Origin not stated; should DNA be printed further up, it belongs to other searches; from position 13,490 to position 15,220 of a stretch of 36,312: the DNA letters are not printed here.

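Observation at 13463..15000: Degenerate HD-GYP-like region and a module shared between the kinase C-terminal half and the downstream protein N-terminus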

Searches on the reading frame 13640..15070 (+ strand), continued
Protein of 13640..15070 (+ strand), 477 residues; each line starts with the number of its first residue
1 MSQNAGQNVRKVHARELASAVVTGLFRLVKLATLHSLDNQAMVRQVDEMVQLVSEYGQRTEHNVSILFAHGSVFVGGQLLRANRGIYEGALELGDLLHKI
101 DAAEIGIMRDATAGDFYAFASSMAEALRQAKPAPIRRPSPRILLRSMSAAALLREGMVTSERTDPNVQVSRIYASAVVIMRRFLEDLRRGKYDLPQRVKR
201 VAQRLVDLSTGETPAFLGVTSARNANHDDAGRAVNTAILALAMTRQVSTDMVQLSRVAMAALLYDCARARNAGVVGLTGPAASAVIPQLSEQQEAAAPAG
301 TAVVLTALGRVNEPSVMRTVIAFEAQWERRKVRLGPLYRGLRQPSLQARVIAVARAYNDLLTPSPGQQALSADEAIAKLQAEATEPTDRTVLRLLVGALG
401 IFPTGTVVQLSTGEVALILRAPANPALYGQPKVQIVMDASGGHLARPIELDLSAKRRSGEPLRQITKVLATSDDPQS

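Call 77: find_encoding_contigs(protein=P0256, flank=5000, max_places=1)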
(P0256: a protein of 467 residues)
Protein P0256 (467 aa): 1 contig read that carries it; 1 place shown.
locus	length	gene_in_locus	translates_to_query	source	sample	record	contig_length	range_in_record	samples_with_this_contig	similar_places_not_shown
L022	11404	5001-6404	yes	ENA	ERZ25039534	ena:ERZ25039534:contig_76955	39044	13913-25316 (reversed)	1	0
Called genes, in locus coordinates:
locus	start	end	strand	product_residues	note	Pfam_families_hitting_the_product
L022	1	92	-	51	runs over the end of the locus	-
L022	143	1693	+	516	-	-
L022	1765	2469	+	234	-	PF00012:HSP70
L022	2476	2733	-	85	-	-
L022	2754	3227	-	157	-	-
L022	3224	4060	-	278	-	-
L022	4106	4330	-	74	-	-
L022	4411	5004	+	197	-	PF13646:HEAT_2 (weak)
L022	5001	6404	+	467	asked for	-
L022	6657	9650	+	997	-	PF01339:CheB_methylest, PF03705:CheR_N, PF01739:CheR, PF28175:T4SS_LegC2C7 (faint), PF13596:PAS_10, PF00989:PAS, PF08448:PAS_4 (weak), PF13426:PAS_9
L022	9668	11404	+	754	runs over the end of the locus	PF00989:PAS, PF08448:PAS_4 (faint), PF13188:PAS_8 (faint), PF08447:PAS_3 (weak), PF13426:PAS_9, PF00512:HisKA (weak), PF02518:HATPase_c, PF00072:Response_reg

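Call 78: find_encoding_contigs(protein=P0260, flank=5000, max_places=1)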
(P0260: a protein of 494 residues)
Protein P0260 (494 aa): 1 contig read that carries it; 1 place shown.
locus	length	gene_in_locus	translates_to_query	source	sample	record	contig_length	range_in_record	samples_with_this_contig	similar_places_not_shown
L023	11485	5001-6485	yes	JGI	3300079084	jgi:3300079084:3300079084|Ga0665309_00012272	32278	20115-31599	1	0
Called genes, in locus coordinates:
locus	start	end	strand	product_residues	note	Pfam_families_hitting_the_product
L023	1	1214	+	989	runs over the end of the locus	PF09286:Pro-kuma_activ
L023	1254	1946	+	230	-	PF00657:Lipase_GDSL, PF13472:Lipase_GDSL_2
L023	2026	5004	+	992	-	PF00069:Pkinase, PF03109:ABC1 (faint), PF07714:PK_Tyr_Ser-Thr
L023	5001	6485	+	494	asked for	-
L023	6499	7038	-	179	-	-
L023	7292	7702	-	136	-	-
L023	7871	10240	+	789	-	PF09364:XFP_N, PF03894:XFP, PF09363:XFP_C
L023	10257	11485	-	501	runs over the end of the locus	PF00083:Sugar_tr (weak), PF06609:TRI12 (weak), PF07690:MFS_1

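Call 79: find_encoding_contigs(protein=P0283, flank=5000, max_places=1)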
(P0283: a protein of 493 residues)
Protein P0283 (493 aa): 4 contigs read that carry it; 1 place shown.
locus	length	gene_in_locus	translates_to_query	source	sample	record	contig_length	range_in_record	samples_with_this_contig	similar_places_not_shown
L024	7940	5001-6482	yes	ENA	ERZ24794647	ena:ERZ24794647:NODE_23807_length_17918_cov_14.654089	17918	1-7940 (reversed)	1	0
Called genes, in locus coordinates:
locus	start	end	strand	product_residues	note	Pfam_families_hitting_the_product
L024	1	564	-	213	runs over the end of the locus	PF04403:PqiA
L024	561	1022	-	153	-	PF04403:PqiA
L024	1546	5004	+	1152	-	PF00069:Pkinase, PF03109:ABC1 (faint), PF07714:PK_Tyr_Ser-Thr, PF13646:HEAT_2 (faint)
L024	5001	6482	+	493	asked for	-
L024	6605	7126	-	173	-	-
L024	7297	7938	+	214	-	?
